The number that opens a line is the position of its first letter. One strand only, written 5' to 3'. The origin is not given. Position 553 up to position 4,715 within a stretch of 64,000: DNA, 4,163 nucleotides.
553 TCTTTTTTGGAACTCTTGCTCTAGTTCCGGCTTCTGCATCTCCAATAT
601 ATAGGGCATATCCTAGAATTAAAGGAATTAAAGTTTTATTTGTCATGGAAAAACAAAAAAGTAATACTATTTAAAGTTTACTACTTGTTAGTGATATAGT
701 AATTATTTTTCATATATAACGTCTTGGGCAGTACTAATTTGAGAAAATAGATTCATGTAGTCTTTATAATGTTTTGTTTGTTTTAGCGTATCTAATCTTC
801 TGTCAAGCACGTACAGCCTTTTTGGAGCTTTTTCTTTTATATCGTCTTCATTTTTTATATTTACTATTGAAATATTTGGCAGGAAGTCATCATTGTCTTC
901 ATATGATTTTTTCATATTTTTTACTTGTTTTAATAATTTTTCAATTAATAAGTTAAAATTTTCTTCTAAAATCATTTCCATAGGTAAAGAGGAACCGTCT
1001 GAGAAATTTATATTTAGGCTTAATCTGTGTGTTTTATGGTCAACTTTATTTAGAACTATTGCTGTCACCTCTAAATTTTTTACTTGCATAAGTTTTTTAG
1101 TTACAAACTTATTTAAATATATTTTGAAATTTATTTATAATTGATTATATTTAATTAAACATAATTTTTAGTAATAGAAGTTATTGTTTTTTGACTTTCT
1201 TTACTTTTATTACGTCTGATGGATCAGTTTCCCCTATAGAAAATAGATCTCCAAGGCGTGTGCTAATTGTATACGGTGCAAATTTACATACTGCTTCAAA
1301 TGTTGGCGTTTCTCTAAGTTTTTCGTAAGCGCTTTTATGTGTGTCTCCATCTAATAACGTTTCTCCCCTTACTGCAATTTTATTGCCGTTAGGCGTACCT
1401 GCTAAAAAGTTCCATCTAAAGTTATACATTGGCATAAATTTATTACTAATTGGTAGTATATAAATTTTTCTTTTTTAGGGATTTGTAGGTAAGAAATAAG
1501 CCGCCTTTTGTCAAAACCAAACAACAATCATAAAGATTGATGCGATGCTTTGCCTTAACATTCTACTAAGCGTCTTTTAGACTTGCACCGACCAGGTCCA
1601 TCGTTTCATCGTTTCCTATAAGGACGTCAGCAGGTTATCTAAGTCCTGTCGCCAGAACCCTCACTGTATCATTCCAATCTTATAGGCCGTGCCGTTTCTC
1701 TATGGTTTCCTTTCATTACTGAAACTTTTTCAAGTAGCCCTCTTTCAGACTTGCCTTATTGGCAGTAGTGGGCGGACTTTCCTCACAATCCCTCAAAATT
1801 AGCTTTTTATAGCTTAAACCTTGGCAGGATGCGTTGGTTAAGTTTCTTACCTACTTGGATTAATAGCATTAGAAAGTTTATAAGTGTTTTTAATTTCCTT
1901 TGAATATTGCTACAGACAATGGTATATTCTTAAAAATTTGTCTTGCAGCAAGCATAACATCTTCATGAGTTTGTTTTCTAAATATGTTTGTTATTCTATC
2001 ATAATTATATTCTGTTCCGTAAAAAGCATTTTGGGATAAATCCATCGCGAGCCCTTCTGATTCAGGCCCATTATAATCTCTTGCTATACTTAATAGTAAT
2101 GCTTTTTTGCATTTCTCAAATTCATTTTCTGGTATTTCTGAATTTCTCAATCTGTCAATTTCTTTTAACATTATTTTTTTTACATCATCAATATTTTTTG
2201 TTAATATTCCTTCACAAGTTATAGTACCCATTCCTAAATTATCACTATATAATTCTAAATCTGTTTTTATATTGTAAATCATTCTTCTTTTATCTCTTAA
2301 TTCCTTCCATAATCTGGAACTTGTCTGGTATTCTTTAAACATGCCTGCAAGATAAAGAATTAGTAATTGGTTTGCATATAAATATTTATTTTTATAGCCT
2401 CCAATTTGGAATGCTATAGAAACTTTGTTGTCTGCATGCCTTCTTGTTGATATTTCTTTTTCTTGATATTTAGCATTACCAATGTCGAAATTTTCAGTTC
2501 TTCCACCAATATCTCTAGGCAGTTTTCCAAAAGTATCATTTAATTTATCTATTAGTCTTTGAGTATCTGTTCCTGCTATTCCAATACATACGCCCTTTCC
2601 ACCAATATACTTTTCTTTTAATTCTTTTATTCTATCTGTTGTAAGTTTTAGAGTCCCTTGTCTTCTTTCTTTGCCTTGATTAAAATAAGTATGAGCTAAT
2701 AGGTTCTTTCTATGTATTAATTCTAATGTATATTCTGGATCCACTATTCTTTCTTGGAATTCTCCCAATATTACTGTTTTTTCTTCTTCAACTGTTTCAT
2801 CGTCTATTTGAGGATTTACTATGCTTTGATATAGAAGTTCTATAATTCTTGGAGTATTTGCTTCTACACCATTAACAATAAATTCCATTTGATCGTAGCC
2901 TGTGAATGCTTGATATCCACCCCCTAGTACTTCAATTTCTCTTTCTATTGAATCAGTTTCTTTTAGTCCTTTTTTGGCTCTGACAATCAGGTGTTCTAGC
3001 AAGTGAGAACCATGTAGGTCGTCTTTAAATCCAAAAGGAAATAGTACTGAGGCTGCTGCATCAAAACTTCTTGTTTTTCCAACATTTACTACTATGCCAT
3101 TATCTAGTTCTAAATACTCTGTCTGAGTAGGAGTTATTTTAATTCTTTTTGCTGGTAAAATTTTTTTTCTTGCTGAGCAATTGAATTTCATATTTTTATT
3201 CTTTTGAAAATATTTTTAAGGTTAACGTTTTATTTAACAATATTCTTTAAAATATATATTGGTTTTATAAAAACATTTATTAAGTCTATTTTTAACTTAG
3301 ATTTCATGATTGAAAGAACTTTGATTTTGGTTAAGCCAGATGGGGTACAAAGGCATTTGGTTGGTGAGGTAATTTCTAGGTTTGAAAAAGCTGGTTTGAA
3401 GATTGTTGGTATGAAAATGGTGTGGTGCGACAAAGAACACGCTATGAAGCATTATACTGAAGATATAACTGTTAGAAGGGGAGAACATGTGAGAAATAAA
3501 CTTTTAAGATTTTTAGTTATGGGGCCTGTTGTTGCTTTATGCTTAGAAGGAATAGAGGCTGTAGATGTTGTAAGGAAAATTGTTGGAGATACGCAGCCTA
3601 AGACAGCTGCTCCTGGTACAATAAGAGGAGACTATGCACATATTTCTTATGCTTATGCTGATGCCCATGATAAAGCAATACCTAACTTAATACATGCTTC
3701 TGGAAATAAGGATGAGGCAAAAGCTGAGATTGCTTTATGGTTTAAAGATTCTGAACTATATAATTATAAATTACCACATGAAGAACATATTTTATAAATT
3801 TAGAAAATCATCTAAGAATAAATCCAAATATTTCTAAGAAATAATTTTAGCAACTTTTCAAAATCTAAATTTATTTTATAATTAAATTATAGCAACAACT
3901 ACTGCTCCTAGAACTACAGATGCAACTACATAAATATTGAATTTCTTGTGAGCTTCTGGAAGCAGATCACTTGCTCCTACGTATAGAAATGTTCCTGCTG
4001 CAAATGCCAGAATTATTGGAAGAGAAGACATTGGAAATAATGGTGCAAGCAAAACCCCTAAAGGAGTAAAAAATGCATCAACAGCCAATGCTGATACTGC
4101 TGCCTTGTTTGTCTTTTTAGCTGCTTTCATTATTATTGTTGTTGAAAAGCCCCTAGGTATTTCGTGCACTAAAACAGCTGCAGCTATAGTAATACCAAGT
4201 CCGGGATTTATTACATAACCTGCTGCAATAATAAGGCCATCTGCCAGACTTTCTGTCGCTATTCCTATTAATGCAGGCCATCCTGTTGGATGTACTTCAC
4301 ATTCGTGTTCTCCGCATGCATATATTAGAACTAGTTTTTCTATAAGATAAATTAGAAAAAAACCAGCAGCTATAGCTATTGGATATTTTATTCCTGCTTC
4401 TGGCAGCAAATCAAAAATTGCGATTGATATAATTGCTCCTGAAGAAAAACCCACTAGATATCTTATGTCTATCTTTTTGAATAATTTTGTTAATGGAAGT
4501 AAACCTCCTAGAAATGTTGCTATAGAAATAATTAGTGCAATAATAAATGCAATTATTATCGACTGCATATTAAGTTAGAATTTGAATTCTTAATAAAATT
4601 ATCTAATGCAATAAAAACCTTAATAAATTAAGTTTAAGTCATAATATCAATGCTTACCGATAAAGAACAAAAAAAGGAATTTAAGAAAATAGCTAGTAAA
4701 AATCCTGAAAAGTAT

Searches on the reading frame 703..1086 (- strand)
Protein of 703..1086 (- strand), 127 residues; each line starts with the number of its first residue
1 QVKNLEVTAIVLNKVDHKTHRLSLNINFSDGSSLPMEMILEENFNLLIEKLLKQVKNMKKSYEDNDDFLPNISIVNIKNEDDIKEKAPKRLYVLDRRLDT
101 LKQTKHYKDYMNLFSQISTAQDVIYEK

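Call 28: search_protein_families(library=pfam, proteins=[window:703-1086:-], max_evalue=0.01)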
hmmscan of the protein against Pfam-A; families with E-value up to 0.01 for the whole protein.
window:703-1086:- (127 aa): 1 family
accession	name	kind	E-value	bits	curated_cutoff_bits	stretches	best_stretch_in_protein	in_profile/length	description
PF23487.1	Ig_TMEM132_6th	-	0.0021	18.4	27.8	1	21-59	45-83/116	TMEM132 sixth domain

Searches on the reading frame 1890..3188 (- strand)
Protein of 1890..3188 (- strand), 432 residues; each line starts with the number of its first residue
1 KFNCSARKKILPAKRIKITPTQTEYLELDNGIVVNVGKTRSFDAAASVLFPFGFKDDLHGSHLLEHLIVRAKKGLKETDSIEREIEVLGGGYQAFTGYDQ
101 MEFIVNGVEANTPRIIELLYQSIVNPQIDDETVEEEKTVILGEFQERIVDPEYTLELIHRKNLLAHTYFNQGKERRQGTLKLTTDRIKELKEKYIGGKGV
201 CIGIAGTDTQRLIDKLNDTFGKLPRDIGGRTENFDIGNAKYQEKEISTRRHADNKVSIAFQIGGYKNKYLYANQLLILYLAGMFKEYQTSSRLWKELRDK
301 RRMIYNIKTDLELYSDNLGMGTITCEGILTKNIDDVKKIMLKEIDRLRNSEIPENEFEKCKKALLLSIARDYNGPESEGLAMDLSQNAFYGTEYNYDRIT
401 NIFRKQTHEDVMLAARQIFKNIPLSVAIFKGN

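Call 29: search_protein_families(library=pfam, proteins=[window:1890-3188:-], max_evalue=0.001)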
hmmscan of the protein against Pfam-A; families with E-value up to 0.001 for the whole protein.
window:1890-3188:- (432 aa): 2 families
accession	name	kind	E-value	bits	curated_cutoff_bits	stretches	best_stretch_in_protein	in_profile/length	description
PF05193.26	Peptidase_M16_C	-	8.2e-19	68.6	23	1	181-364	1-181/181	Peptidase M16 inactive domain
PF00675.25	Peptidase_M16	-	2.7e-13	50.5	22.3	1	61-171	34-139/149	Insulinase (Peptidase family M16)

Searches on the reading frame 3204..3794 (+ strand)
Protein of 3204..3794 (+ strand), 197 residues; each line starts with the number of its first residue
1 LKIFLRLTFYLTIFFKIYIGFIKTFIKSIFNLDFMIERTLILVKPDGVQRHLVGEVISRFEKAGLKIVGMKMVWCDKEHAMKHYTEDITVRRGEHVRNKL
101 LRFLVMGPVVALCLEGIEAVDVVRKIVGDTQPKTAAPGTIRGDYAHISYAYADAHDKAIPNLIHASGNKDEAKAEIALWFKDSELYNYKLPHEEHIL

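Call 26: search_protein_families(library=pfam, proteins=[window:3204-3794:+], max_evalue=0.01)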
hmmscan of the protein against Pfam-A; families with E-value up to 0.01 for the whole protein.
window:3204-3794:+ (197 aa): 1 family
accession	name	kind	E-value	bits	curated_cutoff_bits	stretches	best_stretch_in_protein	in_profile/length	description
PF00334.24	NDK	-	2.8e-42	144.2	27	1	37-184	1-134/135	Nucleoside diphosphate kinase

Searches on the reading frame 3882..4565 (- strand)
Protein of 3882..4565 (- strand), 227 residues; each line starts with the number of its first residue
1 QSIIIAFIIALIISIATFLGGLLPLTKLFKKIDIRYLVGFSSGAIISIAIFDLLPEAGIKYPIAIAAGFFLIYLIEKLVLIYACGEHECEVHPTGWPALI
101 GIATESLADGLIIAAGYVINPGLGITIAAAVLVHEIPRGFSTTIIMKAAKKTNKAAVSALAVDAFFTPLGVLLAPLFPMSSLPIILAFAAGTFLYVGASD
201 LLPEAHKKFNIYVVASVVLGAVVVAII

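Call 26: search_protein_families(library=pfam, proteins=[window:3882-4565:-], max_evalue=0.01)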
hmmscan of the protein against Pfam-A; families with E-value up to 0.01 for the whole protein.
window:3882-4565:- (227 aa): 1 family
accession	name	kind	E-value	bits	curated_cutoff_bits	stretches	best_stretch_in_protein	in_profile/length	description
PF02535.28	Zip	-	2e-23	83.6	35.1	1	86-227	169-322/323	ZIP Zinc transporter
